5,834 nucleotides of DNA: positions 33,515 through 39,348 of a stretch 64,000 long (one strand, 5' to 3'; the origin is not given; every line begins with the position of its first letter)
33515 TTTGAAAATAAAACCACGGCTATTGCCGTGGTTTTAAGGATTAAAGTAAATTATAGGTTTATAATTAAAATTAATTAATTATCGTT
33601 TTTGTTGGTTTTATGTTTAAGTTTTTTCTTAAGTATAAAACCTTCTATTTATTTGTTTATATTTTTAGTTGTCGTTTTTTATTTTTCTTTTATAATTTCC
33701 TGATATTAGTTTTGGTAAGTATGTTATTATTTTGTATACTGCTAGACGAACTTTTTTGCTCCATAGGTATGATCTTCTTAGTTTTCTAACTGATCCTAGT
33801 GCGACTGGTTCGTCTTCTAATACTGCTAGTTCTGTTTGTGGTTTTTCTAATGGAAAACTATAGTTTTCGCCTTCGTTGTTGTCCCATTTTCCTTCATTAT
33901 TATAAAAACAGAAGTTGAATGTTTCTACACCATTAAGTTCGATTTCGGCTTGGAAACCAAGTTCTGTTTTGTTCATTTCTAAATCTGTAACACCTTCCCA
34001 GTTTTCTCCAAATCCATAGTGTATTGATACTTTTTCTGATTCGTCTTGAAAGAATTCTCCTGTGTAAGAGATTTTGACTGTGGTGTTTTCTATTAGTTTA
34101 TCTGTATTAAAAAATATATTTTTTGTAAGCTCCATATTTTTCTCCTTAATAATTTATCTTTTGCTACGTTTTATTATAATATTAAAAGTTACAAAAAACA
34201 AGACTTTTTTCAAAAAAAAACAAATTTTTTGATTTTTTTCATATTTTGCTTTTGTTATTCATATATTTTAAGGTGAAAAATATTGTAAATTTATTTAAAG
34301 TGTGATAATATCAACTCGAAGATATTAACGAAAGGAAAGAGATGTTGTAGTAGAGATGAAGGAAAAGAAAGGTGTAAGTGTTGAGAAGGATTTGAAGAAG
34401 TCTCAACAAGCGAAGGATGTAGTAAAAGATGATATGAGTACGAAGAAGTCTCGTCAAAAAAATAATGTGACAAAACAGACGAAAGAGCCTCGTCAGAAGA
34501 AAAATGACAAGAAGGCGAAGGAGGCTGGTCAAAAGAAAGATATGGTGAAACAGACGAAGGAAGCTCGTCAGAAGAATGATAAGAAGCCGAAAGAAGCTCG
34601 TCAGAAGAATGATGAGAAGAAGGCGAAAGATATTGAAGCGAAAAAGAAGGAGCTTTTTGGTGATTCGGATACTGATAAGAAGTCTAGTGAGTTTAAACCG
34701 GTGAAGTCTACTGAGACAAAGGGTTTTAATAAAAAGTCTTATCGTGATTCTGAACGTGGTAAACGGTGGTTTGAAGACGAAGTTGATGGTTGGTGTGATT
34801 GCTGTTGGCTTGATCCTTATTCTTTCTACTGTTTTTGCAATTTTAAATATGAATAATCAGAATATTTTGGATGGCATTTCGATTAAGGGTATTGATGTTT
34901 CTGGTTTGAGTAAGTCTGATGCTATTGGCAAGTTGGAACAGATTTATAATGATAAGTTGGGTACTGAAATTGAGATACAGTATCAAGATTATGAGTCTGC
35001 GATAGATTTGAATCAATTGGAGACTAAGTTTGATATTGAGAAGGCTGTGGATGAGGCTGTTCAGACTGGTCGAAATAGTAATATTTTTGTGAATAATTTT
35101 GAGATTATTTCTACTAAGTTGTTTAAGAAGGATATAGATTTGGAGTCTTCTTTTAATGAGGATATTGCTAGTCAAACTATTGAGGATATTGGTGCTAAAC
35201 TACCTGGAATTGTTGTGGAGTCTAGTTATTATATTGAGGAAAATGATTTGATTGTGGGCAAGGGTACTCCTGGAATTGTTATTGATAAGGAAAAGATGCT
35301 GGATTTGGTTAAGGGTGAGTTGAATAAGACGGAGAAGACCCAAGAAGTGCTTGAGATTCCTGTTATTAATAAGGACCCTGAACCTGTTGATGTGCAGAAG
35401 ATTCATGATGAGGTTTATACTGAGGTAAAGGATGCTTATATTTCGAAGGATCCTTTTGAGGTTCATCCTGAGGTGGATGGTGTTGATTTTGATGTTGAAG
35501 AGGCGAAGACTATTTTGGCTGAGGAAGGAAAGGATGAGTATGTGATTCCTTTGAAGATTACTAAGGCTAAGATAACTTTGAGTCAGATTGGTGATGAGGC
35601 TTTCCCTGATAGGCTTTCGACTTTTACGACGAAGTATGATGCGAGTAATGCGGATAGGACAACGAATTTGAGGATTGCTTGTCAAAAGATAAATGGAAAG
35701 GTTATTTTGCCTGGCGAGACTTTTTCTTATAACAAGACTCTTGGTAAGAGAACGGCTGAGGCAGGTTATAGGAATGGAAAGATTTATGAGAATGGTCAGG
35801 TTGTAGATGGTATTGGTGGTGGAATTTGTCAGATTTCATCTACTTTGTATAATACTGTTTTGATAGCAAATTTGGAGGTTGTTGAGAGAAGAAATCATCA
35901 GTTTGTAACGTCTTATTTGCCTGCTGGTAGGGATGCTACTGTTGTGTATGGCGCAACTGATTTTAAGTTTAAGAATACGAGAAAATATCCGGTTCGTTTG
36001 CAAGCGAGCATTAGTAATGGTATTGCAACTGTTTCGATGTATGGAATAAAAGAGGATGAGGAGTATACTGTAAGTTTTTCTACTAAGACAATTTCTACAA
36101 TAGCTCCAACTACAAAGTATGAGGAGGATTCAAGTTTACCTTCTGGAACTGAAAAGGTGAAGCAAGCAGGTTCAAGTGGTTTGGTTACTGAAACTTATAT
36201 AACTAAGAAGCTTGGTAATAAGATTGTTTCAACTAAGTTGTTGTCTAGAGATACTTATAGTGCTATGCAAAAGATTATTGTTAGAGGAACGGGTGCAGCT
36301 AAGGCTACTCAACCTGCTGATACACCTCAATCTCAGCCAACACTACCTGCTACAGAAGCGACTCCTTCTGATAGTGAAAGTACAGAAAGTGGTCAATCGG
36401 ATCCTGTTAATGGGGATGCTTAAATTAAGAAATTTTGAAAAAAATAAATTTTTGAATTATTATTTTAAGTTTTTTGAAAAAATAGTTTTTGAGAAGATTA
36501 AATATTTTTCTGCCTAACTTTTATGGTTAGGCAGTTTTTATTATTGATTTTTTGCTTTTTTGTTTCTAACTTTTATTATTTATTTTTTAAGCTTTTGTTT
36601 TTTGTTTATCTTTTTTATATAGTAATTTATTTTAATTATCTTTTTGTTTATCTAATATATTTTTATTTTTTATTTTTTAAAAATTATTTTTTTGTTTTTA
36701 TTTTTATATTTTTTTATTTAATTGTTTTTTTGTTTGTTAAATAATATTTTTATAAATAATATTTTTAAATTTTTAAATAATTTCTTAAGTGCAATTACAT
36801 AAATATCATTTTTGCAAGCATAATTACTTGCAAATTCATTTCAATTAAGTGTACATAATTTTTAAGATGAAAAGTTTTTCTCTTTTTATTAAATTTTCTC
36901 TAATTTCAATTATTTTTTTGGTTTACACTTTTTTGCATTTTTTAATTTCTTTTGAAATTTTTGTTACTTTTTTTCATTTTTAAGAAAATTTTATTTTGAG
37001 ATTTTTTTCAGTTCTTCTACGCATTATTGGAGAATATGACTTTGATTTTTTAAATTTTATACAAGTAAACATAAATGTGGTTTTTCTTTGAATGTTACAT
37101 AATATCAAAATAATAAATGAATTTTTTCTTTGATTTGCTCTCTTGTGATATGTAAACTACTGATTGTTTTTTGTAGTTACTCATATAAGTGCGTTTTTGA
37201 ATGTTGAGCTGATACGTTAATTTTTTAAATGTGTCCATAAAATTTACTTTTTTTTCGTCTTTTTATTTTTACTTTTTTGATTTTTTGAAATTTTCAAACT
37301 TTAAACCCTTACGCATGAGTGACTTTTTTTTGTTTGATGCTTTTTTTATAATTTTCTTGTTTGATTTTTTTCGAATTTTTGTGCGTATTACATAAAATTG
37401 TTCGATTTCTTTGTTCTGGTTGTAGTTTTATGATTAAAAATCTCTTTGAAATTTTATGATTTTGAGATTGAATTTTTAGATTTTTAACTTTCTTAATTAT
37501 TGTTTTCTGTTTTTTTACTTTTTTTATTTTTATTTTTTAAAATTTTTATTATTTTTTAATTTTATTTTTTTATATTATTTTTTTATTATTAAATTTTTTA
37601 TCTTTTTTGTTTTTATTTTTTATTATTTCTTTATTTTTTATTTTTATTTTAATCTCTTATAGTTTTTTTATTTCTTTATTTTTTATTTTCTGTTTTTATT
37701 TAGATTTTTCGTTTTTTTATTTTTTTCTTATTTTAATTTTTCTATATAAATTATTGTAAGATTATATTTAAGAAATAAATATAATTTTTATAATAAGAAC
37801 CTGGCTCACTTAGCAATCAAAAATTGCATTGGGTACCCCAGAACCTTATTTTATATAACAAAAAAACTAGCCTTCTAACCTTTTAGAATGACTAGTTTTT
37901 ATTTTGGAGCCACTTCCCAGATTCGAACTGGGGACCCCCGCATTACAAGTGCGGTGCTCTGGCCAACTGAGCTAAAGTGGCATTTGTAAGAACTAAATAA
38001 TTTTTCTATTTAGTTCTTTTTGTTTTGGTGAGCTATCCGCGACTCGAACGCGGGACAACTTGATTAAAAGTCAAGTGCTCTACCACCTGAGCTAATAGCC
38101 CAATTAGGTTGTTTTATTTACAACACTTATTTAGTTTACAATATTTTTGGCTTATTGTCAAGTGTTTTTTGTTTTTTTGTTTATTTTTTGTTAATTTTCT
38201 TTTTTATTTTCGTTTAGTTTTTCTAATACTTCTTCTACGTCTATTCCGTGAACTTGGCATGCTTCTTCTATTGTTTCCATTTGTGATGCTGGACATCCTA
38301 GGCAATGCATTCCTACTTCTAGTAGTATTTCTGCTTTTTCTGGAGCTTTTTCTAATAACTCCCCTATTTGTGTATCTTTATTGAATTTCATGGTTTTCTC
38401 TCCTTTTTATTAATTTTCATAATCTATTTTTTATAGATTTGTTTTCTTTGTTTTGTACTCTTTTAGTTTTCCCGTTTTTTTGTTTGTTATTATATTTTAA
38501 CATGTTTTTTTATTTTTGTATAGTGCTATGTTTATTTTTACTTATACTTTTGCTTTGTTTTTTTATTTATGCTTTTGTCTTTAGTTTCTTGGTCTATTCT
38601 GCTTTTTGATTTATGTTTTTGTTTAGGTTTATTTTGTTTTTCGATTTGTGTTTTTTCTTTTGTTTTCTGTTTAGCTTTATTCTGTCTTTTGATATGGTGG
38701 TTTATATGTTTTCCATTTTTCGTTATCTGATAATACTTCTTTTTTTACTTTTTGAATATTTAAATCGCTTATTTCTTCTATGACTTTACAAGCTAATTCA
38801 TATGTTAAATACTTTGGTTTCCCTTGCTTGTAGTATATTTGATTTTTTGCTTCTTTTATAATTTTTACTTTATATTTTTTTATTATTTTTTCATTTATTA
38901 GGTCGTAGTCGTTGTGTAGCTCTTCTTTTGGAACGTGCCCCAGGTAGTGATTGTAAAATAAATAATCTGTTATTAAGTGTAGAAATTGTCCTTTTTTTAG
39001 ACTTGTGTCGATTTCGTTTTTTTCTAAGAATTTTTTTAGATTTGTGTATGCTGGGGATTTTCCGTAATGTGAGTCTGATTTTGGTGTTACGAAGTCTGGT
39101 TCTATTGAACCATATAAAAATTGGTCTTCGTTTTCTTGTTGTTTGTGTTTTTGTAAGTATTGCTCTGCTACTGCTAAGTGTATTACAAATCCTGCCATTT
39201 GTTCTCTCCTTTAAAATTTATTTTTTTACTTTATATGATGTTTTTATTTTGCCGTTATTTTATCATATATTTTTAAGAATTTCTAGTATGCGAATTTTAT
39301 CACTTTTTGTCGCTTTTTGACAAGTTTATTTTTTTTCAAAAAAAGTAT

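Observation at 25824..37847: Family of about 53-bp palindromic repeats; two inverted copies flank a 5.1-kb segment (FabG-like, VanW-like, 1.4-kb T-rich non-coding tract) bordered by tRNA genes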

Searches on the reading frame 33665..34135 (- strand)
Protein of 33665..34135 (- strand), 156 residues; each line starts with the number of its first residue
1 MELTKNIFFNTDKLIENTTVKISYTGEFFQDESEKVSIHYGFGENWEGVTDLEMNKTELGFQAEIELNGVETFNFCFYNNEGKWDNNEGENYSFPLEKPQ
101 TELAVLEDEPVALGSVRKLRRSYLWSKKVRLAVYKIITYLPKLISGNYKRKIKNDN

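Call 13: search_protein_families(library=pfam, proteins=[window:33665-34135:-])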
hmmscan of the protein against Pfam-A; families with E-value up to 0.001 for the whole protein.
window:33665-34135:- (156 aa): 2 families
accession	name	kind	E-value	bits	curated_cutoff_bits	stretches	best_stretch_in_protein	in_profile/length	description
PF16760.10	CBM53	-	2e-09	38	27.6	1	20-75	1-57/57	Starch/carbohydrate-binding module (family 53)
PF03423.18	CBM_25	-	1.9e-05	25.3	27.3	1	36-96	20-83/106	Carbohydrate binding domain (family 25)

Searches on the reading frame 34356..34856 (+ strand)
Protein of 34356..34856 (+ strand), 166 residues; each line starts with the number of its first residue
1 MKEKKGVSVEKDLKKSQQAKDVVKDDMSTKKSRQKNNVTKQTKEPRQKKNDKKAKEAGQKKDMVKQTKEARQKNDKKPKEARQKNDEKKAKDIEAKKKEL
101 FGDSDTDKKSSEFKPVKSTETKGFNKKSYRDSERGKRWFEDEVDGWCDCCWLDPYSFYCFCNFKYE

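Call 53: search_protein_families(library=pfam, proteins=[window:34356-34856:+], max_evalue=0.01)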
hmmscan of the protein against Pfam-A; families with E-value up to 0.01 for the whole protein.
window:34356-34856:+ (166 aa): 0 families

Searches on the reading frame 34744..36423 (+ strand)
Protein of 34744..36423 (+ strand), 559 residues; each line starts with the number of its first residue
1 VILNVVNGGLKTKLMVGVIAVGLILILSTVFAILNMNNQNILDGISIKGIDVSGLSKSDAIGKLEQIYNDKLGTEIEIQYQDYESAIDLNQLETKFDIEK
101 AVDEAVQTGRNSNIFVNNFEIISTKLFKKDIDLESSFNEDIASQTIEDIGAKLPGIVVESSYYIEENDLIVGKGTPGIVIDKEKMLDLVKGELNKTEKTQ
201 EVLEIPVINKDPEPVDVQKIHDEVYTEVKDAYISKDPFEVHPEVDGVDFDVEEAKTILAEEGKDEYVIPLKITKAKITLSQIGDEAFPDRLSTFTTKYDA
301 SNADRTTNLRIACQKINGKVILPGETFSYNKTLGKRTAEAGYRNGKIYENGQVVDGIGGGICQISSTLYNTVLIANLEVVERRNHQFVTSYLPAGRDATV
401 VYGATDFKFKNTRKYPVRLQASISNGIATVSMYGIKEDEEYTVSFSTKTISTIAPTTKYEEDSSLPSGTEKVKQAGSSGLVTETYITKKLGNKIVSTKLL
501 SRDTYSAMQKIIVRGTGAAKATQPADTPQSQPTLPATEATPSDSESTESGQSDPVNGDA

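Call 13: search_protein_families(library=pfam, proteins=[window:34744-36423:+])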
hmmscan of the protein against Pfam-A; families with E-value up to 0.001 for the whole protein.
window:34744-36423:+ (559 aa): 3 families
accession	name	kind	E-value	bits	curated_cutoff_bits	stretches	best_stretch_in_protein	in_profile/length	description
PF04294.18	VanW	-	9.1e-52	174.4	27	1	305-433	2-130/130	VanW like protein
PF12229.13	PG_binding_4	-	5.9e-17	62.3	22.1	1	87-197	3-112/117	Putative peptidoglycan binding domain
PF07501.17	G5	-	5.9e-13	49.3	23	1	451-516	8-74/75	G5 domain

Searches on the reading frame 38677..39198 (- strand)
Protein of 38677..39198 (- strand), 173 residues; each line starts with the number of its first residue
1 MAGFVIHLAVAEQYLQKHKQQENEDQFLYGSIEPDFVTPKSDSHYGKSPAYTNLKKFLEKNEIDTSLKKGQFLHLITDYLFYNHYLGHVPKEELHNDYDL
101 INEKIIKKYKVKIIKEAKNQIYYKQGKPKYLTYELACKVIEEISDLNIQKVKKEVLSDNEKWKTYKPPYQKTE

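Call 13: search_protein_families(library=pfam, proteins=[window:38677-39198:-])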
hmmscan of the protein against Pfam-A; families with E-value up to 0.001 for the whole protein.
window:38677-39198:- (173 aa): 1 family
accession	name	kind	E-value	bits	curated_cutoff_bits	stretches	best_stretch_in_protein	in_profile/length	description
PF00882.24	Zn_dep_PLPC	-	7.5e-08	32.9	26.8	1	9-138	4-121/167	Zinc dependent phospholipase C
